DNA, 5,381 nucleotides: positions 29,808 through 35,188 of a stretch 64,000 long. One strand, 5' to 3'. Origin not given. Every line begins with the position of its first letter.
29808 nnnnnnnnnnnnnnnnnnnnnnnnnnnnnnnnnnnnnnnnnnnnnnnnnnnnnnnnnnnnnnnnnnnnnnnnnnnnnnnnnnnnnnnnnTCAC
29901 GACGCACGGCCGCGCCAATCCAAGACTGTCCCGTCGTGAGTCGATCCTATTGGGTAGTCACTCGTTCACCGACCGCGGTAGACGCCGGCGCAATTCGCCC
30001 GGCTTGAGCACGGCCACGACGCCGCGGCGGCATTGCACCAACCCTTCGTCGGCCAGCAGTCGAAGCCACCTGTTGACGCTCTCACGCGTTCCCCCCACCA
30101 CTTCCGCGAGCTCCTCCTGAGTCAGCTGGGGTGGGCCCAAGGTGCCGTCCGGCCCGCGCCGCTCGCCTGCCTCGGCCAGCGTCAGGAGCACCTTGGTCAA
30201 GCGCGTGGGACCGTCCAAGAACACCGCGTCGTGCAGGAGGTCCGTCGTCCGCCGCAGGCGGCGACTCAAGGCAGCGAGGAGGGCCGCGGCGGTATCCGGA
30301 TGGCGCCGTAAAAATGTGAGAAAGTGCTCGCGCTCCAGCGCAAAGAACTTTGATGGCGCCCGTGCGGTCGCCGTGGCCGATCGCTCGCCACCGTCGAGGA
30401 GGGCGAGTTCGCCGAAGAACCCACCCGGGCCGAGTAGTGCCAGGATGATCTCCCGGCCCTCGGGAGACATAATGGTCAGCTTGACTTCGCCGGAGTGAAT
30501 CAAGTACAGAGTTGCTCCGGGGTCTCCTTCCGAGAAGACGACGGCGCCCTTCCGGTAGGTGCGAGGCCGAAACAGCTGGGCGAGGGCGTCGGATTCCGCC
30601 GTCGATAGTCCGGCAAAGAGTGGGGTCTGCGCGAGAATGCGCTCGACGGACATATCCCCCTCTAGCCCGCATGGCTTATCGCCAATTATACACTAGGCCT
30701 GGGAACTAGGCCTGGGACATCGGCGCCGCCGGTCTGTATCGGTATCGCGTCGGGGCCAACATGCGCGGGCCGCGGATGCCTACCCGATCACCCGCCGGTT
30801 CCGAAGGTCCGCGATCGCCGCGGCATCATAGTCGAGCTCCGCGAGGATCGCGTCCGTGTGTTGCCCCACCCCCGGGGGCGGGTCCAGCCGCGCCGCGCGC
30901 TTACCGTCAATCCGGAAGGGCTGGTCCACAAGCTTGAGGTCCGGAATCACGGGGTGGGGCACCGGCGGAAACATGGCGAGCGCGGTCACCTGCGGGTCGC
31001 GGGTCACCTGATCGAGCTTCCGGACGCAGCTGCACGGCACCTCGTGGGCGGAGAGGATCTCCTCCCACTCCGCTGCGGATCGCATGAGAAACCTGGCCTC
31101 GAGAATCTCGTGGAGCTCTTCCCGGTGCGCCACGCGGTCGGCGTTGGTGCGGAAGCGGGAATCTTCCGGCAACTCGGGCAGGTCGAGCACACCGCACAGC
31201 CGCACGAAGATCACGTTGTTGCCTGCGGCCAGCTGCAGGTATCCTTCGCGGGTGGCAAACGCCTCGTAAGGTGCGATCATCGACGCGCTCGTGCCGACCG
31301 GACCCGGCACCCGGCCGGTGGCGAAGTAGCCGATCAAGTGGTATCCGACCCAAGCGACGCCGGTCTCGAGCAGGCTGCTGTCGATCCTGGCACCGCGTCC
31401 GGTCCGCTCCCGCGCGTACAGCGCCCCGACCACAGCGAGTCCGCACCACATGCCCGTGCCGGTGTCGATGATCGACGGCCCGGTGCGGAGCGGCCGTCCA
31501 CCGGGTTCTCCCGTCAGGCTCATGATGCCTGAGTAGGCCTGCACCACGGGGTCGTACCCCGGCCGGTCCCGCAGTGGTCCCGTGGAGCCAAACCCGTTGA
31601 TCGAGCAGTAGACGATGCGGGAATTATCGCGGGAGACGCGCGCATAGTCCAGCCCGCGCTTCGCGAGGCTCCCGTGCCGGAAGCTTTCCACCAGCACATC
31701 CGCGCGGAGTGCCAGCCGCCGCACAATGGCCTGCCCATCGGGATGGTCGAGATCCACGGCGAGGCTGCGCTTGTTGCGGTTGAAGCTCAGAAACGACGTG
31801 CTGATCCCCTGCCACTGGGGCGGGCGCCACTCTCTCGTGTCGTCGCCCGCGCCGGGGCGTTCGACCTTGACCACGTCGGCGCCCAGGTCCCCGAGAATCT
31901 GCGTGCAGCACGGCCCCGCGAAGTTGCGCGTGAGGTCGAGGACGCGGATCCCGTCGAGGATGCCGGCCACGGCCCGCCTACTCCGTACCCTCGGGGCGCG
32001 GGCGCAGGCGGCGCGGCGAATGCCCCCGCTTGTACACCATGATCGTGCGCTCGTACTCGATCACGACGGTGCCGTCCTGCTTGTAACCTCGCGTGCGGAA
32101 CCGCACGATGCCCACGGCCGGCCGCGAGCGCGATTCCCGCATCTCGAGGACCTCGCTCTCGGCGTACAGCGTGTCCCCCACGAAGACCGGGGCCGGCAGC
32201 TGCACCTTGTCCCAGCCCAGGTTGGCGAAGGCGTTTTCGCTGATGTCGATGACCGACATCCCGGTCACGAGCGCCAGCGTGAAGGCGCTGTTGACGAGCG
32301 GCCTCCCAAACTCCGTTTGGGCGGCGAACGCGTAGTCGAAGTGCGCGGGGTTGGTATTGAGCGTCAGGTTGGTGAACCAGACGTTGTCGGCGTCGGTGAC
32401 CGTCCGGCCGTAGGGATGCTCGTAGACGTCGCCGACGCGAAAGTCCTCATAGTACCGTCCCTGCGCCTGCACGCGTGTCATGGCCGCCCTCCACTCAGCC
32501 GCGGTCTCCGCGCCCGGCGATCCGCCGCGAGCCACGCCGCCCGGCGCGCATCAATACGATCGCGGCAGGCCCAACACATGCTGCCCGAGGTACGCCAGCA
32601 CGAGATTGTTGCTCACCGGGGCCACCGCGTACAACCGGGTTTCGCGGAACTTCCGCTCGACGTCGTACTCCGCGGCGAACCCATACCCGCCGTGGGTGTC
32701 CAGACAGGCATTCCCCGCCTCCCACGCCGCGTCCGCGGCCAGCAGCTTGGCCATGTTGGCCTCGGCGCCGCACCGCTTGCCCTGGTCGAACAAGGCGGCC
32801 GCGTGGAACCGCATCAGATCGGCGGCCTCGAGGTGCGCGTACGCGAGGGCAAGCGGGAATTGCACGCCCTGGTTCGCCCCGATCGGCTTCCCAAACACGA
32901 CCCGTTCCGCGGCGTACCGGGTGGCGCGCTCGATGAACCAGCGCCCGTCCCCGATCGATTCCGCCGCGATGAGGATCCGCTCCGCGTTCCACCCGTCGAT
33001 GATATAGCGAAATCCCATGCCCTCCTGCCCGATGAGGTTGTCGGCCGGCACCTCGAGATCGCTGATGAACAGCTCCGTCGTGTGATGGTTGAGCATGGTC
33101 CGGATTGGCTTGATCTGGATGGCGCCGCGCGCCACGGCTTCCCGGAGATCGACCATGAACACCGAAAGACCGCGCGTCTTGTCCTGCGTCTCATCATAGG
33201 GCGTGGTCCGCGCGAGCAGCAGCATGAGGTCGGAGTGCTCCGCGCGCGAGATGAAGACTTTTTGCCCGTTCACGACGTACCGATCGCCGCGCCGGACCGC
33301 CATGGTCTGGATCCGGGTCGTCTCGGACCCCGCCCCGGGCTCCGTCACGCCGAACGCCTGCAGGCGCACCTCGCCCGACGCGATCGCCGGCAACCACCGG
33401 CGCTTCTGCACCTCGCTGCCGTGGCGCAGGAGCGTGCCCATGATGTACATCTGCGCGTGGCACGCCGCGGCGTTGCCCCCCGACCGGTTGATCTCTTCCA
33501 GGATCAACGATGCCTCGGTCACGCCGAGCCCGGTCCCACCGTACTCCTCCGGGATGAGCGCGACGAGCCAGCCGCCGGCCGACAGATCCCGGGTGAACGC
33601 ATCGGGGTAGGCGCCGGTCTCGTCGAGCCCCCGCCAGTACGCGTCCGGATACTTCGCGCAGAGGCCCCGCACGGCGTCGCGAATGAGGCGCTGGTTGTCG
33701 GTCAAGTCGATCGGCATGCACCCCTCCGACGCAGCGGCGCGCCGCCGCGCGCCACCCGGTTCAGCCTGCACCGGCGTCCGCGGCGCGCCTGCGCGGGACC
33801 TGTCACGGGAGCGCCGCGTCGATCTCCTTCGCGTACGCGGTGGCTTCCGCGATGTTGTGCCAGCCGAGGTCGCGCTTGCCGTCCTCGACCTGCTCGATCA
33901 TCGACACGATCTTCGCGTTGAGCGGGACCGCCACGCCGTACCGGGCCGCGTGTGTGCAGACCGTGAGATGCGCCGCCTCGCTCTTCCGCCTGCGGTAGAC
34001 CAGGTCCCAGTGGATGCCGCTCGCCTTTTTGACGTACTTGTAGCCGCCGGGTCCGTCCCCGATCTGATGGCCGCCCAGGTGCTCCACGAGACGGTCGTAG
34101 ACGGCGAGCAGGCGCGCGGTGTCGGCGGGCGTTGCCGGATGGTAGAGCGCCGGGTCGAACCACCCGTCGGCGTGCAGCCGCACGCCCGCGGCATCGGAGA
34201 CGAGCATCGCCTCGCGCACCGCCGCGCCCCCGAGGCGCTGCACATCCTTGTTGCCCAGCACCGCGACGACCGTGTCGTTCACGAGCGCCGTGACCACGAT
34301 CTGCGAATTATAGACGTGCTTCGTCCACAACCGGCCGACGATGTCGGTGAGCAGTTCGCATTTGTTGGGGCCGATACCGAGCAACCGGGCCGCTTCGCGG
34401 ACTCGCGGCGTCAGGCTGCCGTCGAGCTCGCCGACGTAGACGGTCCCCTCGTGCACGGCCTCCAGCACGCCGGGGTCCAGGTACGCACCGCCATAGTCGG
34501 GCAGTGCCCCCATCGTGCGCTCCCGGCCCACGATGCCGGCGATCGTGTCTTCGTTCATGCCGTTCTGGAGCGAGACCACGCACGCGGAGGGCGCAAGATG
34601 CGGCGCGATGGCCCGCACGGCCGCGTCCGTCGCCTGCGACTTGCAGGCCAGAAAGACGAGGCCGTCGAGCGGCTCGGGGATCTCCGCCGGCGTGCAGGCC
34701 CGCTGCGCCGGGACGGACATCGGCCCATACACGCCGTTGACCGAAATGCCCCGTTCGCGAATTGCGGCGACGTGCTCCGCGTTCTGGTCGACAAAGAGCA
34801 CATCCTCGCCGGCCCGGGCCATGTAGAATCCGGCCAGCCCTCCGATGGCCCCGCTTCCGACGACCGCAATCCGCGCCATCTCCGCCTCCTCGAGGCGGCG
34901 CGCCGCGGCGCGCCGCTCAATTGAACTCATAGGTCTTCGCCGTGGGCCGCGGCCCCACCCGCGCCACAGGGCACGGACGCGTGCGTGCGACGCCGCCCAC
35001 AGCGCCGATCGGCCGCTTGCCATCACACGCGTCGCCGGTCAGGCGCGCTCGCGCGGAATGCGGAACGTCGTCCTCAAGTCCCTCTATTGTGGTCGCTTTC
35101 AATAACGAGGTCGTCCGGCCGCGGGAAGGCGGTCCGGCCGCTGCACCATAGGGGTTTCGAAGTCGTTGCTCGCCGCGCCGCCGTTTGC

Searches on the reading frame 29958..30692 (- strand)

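Call 38: search_protein_families(library=pfam, proteins=[window:29958-30692:-], max_evalue=0.01)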
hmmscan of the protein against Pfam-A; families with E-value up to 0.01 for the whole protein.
window:29958-30692:- (244 aa): 8 families
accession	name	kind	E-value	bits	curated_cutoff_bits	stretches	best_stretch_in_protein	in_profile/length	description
PF00027.35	cNMP_binding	-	1.6e-26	92.5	27.5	1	44-131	2-89/89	Cyclic nucleotide-binding domain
PF13545.12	HTH_Crp_2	-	2.4e-12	47.1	27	1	164-236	2-69/70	Crp-like helix-turn-helix domain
PF00325.26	Crp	-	0.00018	21.6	21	1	190-218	3-31/32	Bacterial regulatory proteins, crp family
PF00392.27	GntR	-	0.00047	20.2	27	1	189-225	23-60/64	Bacterial regulatory proteins, gntR family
PF12802.13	MarR_2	-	0.00085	19.9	27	0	187-220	18-51/61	MarR family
PF25213.1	HVO_A0261_N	-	0.003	17.8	35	1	189-234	24-69/86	HVO_A0261 N-terminal domain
PF01978.25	TrmB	-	0.0058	16.9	25.6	0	189-225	22-58/68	Sugar-specific transcriptional regulator TrmB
PF17762.8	HTH_ParB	-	0.0063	17.1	22.6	0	189-216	20-47/102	ParB HTH domain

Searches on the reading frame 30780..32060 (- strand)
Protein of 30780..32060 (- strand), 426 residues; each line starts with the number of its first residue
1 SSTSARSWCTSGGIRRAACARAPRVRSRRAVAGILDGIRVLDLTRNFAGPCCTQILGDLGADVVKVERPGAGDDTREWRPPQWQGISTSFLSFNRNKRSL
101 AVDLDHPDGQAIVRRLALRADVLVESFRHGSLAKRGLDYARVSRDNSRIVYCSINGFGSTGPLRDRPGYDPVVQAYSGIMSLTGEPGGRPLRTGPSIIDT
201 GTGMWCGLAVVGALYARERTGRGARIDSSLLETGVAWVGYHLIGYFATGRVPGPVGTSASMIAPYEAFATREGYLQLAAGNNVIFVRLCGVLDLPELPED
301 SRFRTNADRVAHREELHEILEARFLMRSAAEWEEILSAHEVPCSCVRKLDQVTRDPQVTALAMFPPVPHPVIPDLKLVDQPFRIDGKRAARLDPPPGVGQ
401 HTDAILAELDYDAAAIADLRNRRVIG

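Call 38: search_protein_families(library=pfam, proteins=[window:30780-32060:-], max_evalue=0.01)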
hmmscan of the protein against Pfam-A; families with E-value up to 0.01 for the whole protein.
window:30780-32060:- (426 aa): 1 family
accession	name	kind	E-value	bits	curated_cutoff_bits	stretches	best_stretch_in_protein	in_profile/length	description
PF02515.22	CoA_transf_3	-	9.7e-124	413.6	23.3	1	35-402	1-366/366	CoA-transferase family III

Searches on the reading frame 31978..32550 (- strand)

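Call 38: search_protein_families(library=pfam, proteins=[window:31978-32550:-], max_evalue=0.01)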
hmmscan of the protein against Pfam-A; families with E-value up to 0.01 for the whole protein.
window:31978-32550:- (190 aa): 3 families
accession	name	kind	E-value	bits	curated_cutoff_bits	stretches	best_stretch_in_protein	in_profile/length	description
PF19315.5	MC_hydratase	-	2.9e-26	92.9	26.5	1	25-175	13-167/353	Mesaconyl-CoA hydratase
PF01575.25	MaoC_dehydratas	-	2e-23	82.8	27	1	39-143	6-109/123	MaoC like domain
PF13452.11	FAS1_DH_region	-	1.8e-06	28.6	22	1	50-165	13-131/132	FAS1-like, dehydratase domain region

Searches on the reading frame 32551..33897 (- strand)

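Call 38: search_protein_families(library=pfam, proteins=[window:32551-33897:-], max_evalue=0.01)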
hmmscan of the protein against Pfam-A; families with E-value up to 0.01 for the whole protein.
window:32551-33897:- (448 aa): 4 families
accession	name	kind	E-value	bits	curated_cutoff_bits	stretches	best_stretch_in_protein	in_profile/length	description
PF00441.29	Acyl-CoA_dh_1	-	1.3e-32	113.5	22.4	1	293-425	1-133/150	Acyl-CoA dehydrogenase, C-terminal domain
PF02771.21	Acyl-CoA_dh_N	-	1.6e-24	86.9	22.9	1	66-176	1-113/113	Acyl-CoA dehydrogenase, N-terminal domain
PF02770.24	Acyl-CoA_dh_M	-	5.4e-18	65.4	33.3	1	181-279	1-95/97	Acyl-CoA dehydrogenase, middle domain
PF08028.16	Acyl-CoA_dh_2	-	5.7e-13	49.8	22.7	1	309-421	2-124/134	Acyl-CoA dehydrogenase, C-terminal domain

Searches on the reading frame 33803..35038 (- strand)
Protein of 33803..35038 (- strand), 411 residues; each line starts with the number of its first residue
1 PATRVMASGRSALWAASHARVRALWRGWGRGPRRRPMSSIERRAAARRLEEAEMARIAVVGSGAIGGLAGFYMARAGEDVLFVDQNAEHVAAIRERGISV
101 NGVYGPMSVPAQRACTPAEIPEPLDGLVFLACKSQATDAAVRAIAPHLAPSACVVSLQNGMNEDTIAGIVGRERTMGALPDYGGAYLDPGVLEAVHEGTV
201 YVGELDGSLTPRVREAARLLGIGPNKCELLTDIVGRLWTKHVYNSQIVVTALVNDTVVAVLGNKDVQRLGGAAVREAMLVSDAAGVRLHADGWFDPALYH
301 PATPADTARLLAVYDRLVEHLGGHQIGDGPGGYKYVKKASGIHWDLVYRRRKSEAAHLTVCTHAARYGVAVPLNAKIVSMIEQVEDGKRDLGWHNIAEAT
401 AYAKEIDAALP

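Call 38: search_protein_families(library=pfam, proteins=[window:33803-35038:-], max_evalue=0.01)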
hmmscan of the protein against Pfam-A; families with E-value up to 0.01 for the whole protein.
window:33803-35038:- (411 aa): 6 families
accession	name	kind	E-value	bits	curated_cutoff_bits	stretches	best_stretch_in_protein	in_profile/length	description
PF02558.23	ApbA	-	3.2e-28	98.7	22.2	1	57-206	1-149/150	Ketopantoate reductase PanE/ApbA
PF08546.17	ApbA_C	-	1.8e-06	28.7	22.7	1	232-385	1-125/125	Ketopantoate reductase PanE/ApbA C terminal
PF03721.20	UDPG_MGDP_dh_N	-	2.2e-06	27.8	27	1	56-99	2-45/187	UDP-glucose/GDP-mannose dehydrogenase family, NAD binding domain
PF01210.29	NAD_Gly3P_dh_N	-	0.00042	20.7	23.1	1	57-166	2-111/158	NAD-dependent glycerol-3-phosphate dehydrogenase N-terminus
PF03446.21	NAD_binding_2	-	0.0012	19.3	21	1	56-164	1-99/161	NAD binding domain of 6-phosphogluconate dehydrogenase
PF03807.23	F420_oxidored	-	0.0039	18.2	21.6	0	56-160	1-94/94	NADP oxidoreductase coenzyme F420-dependent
